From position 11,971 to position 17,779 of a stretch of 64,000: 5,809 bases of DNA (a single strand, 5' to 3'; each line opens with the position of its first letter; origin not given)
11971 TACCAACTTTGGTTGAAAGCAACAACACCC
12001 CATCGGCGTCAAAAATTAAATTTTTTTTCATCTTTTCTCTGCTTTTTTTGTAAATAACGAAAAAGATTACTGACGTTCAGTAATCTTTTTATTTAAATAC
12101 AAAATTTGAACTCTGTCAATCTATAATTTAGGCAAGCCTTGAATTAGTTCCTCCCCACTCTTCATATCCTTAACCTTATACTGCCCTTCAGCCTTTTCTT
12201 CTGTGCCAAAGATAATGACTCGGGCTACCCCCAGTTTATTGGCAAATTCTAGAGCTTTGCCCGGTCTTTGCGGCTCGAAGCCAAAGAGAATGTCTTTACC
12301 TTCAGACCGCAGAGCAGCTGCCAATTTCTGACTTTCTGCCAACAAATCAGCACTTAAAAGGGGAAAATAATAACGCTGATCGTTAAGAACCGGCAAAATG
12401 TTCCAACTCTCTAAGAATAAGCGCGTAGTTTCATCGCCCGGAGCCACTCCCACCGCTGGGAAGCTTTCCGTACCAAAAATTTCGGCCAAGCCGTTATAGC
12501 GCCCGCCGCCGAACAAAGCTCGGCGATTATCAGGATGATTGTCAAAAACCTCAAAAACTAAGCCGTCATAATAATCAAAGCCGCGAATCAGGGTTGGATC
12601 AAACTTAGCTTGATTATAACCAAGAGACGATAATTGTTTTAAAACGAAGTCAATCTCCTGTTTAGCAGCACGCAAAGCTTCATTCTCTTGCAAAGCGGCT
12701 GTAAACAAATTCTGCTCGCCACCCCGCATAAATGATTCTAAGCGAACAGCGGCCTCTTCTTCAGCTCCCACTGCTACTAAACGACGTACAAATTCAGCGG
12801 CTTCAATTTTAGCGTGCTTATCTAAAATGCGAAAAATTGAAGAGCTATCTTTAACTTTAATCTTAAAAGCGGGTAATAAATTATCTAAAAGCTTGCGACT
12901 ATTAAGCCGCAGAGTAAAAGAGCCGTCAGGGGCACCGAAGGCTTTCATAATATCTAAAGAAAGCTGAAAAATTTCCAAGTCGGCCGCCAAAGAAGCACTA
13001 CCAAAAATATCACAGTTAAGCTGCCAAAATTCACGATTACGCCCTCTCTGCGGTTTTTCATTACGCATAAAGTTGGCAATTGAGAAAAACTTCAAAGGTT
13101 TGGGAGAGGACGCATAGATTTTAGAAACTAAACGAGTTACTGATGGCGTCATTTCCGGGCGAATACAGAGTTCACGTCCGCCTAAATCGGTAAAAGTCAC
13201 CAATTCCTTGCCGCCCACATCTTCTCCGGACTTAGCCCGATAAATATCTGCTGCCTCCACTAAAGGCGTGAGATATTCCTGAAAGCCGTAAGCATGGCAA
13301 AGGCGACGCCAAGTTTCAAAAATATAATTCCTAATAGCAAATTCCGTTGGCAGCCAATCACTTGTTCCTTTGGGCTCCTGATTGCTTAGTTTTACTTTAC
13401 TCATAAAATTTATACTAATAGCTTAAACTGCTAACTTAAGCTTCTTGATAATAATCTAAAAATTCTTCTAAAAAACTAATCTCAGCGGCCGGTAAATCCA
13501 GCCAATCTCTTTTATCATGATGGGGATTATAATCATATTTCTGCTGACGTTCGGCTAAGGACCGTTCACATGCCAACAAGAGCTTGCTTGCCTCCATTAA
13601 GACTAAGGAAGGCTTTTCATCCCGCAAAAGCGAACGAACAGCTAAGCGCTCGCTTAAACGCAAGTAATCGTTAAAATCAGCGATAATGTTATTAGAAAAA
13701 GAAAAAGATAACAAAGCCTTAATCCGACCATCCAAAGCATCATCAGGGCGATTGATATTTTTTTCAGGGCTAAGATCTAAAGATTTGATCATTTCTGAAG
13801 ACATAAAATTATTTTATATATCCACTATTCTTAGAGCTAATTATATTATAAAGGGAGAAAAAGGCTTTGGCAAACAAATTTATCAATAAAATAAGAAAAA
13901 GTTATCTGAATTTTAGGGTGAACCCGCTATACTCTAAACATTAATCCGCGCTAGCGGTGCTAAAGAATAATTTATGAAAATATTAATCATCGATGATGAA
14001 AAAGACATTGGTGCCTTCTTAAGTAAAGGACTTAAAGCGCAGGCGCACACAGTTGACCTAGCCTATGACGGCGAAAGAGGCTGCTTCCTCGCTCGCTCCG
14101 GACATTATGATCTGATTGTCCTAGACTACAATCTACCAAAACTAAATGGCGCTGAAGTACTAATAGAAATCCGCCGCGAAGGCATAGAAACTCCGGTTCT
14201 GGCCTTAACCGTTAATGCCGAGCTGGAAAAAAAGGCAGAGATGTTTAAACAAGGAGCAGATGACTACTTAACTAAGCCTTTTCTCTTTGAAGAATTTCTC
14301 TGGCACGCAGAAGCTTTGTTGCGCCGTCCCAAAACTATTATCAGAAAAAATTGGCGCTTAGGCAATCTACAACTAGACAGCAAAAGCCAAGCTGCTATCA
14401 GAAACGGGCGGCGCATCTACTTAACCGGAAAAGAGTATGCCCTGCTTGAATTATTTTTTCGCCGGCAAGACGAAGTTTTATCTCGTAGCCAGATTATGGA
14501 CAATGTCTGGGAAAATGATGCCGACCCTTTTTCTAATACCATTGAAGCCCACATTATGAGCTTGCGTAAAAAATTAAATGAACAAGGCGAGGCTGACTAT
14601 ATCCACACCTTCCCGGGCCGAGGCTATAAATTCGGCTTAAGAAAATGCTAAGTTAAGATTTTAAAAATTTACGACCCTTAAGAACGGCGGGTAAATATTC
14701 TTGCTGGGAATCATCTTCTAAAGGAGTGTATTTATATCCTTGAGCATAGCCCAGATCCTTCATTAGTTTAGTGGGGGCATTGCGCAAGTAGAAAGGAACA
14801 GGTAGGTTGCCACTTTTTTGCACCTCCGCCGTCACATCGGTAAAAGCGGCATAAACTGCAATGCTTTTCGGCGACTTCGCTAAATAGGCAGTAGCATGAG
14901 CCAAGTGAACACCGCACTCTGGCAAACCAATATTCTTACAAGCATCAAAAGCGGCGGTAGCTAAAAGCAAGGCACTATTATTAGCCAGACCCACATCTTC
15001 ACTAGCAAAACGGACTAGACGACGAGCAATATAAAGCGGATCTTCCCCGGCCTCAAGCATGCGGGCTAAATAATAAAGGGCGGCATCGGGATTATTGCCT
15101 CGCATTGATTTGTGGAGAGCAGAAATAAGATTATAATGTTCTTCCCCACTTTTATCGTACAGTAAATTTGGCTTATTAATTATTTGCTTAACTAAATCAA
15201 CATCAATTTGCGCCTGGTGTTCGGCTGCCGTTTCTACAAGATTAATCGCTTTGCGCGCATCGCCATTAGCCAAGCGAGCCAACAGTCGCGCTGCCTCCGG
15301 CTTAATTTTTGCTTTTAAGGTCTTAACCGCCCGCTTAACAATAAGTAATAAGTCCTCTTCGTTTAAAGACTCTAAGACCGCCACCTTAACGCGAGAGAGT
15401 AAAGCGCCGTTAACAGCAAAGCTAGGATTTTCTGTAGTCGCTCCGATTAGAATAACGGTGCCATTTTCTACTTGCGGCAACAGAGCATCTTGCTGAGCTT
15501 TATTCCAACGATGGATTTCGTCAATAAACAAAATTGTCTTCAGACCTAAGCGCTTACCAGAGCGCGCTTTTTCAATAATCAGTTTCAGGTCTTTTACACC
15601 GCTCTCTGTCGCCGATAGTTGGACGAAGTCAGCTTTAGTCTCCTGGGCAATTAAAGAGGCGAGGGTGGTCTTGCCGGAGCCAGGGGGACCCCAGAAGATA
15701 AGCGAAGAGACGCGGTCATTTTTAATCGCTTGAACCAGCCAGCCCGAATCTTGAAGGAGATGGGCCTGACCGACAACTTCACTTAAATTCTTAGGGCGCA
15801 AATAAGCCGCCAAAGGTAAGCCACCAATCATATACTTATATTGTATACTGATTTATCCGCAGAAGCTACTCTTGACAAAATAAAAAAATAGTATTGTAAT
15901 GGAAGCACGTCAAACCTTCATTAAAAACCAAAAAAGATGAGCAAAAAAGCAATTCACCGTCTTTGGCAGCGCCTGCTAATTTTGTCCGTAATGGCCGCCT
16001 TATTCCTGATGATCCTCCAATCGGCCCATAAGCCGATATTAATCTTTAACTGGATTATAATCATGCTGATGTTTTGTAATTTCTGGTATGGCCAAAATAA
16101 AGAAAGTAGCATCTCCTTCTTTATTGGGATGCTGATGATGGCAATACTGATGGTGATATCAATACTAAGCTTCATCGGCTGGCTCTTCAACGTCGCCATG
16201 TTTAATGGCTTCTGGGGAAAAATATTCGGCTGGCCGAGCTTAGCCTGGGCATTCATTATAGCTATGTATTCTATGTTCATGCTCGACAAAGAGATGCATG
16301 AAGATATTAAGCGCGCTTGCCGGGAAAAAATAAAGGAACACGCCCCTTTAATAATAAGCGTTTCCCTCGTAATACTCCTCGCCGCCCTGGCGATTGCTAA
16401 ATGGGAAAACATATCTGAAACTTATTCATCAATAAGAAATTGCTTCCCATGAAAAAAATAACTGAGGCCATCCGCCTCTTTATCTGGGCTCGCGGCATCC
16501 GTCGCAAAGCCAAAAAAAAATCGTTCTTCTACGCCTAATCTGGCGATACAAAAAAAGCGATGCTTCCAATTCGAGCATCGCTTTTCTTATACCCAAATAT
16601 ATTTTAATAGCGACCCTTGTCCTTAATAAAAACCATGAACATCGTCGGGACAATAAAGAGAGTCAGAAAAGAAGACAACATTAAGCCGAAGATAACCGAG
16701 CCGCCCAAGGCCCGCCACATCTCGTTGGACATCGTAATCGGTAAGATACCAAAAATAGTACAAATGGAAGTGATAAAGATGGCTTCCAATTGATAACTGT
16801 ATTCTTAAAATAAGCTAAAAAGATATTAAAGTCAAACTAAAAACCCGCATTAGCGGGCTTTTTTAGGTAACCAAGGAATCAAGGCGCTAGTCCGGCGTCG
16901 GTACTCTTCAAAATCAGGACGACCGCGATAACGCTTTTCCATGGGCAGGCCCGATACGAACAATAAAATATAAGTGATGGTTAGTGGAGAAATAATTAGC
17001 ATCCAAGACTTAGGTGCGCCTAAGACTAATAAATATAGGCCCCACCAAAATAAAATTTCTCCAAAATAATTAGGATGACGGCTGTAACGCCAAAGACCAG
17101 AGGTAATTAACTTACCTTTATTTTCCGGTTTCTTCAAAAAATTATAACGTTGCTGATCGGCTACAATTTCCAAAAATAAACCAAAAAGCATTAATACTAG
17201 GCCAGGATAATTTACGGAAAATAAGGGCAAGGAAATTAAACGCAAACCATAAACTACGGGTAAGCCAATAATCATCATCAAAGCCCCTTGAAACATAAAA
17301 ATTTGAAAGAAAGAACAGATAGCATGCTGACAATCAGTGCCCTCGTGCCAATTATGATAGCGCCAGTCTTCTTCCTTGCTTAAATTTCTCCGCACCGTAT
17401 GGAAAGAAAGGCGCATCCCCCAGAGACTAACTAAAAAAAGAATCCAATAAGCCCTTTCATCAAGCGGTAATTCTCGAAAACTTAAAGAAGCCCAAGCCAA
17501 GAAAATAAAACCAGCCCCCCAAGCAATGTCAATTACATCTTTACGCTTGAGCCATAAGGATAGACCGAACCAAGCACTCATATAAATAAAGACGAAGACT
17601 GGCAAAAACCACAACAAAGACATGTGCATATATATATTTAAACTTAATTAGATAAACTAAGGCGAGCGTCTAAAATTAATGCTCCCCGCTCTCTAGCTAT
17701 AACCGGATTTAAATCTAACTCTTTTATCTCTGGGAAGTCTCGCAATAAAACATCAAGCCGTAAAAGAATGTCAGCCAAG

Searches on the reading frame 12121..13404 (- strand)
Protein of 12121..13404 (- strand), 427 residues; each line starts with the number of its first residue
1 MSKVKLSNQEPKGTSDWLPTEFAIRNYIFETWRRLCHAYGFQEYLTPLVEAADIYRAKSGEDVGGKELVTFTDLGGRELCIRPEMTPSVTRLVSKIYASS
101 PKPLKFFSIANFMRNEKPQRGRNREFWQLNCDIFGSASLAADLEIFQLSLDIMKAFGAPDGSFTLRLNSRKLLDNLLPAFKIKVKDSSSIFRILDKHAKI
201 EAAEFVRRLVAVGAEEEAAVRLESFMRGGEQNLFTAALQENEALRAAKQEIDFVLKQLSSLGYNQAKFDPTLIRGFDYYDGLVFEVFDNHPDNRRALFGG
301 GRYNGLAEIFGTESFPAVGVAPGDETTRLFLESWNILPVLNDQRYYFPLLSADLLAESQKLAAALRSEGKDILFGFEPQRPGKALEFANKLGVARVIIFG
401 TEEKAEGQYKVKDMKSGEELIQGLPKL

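Call 95: search_protein_families(library=pfam, proteins=[window:12121-13404:-], max_evalue=0.00001)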
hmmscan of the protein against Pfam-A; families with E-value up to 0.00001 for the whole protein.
window:12121-13404:- (427 aa): 3 families
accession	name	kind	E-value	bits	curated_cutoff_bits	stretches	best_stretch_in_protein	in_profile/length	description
PF13393.11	tRNA-synt_His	-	2.2e-50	172.1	25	1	13-321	1-302/308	Histidyl-tRNA synthetase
PF00587.30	tRNA-synt_2b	-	1.1e-08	35.7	29.3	1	72-289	4-123/179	tRNA synthetase class II core domain (G, H, P, S and T)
PF03129.25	HGTP_anticodon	-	3.5e-06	27.5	21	1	352-419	12-79/94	Anticodon binding domain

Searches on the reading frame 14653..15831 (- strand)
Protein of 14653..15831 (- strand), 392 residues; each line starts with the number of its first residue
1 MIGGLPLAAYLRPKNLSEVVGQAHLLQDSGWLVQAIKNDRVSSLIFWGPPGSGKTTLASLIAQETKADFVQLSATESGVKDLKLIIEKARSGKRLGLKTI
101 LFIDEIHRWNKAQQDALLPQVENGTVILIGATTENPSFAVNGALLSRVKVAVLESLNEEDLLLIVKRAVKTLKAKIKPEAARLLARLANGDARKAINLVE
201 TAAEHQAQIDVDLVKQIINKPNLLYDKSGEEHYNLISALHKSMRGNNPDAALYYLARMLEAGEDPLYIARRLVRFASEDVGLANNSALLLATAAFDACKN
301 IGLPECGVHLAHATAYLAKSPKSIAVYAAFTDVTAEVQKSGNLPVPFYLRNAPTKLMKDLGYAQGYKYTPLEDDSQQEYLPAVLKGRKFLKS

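Call 95: search_protein_families(library=pfam, proteins=[window:14653-15831:-], max_evalue=0.00001)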
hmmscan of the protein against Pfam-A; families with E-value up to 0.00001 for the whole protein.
window:14653-15831:- (392 aa): 6 families
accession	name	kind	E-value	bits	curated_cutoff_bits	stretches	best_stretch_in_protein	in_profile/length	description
PF12002.13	MgsA_C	-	1.1e-53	182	27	1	245-390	1-148/167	MgsA AAA+ ATPase C terminal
PF16193.11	AAA_assoc_2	-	3.3e-24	85.4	34.3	1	172-244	3-81/81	AAA C-terminal domain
PF00004.35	AAA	-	1.1e-18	68.3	21.2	1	44-151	1-126/131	ATPase family associated with various cellular activities (AAA)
PF05496.18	RuvB_N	-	4.2e-16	59.6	27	1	11-131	1-119/159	Holliday junction DNA helicase RuvB P-loop domain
PF07728.20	AAA_5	-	2.6e-06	27.9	22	0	44-133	2-102/139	AAA domain (dynein-related subfamily)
PF06068.19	TIP49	-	3e-06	27.1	23.8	1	2-77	8-88/347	TIP49 P-loop domain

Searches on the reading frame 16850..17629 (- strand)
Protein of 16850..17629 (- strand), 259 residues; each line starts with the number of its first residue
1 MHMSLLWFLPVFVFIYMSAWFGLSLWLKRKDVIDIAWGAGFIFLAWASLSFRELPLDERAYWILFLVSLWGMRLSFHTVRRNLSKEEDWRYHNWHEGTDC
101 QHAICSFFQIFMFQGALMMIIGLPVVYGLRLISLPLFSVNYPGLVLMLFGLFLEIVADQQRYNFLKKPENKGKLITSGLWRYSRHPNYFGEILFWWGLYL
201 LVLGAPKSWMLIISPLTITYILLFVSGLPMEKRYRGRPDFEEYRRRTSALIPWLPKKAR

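Call 95: search_protein_families(library=pfam, proteins=[window:16850-17629:-], max_evalue=0.00001)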
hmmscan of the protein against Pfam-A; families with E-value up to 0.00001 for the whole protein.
window:16850-17629:- (259 aa): 4 families
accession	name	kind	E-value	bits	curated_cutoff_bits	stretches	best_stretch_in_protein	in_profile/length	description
PF06966.17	DUF1295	-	8.1e-64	215.7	20.4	1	20-247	1-235/235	Protein of unknown function (DUF1295)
PF02544.21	Steroid_dh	-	1.2e-08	35.5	22.6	1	143-253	45-148/150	3-oxo-5-alpha-steroid 4-dehydrogenase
PF04191.18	PEMT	-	1.6e-07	32.2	25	1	167-234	33-102/105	Phospholipid methyltransferase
PF04140.19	ICMT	-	1.1e-06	29.4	24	1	168-217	29-77/95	Isoprenylcysteine carboxyl methyltransferase (ICMT) family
